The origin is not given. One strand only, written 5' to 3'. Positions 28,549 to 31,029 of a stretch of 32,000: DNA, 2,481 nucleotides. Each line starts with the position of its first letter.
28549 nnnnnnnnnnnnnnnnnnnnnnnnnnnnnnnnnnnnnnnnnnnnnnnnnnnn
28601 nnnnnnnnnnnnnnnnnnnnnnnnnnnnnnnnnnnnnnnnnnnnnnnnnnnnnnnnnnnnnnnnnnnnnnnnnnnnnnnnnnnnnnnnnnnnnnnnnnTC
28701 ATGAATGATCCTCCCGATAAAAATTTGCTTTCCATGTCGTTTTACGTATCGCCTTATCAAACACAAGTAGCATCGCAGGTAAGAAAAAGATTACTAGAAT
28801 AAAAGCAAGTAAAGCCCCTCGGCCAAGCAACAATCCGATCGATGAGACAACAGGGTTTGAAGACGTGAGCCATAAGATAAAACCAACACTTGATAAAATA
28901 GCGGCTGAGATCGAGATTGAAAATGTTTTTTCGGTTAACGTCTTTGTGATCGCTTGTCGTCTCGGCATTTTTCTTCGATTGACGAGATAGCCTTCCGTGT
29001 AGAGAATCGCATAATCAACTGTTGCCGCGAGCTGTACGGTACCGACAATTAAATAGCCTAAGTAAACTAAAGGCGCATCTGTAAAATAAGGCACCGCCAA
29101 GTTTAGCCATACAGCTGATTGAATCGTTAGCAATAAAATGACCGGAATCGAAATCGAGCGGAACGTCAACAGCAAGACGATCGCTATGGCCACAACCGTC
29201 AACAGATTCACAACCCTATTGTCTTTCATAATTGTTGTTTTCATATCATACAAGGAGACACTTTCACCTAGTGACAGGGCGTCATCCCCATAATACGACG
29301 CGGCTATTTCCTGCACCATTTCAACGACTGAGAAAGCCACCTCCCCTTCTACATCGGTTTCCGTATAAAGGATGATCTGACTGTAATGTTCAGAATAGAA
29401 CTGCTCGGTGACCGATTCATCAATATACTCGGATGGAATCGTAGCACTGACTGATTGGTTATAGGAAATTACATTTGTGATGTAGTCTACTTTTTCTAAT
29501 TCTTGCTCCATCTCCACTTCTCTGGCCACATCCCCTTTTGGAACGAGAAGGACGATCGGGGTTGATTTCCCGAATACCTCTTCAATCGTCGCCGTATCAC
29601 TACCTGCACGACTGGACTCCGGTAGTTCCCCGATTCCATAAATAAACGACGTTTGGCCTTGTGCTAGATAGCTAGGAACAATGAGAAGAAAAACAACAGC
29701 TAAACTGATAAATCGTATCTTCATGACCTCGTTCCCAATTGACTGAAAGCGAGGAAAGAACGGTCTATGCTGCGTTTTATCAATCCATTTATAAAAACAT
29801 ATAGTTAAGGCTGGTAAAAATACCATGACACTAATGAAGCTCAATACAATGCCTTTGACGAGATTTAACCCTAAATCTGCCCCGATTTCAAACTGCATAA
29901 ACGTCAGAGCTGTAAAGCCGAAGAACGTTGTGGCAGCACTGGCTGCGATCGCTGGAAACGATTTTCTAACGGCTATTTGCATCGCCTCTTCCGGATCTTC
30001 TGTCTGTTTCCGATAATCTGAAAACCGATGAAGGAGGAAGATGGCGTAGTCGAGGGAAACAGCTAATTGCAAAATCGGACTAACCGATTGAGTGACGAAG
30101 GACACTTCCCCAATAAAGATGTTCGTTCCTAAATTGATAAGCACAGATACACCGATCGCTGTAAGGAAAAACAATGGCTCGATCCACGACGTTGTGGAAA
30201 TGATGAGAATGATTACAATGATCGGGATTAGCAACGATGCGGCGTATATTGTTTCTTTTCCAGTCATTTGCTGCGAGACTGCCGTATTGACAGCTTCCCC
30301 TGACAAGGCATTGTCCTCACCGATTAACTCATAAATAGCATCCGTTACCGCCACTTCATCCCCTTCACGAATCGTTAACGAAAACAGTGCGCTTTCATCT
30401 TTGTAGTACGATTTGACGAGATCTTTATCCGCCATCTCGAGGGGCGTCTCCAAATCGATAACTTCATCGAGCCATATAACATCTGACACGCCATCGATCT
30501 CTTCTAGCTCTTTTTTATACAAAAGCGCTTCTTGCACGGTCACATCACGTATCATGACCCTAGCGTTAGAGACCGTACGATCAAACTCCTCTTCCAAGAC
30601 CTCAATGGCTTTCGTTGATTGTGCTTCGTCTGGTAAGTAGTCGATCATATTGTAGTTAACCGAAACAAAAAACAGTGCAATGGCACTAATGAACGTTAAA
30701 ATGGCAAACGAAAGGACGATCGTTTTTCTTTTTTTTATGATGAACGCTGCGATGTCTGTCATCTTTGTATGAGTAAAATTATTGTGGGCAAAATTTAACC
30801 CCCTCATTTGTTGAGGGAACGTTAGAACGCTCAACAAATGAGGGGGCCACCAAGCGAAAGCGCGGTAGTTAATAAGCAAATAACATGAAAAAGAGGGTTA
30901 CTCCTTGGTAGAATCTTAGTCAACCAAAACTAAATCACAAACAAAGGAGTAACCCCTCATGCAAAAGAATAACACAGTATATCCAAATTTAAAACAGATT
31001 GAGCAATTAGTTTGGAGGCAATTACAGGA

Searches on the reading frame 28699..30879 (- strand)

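Call 14: search_protein_families(library=pfam, proteins=[window:28699-30879:-], max_evalue=0.00001)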
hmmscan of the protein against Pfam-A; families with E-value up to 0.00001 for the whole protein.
window:28699-30879:- (726 aa): 1 family
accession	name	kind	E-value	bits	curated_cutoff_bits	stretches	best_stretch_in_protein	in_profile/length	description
PF03176.21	MMPL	-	2e-43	149.1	20.5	2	177-365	109-305/333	MMPL family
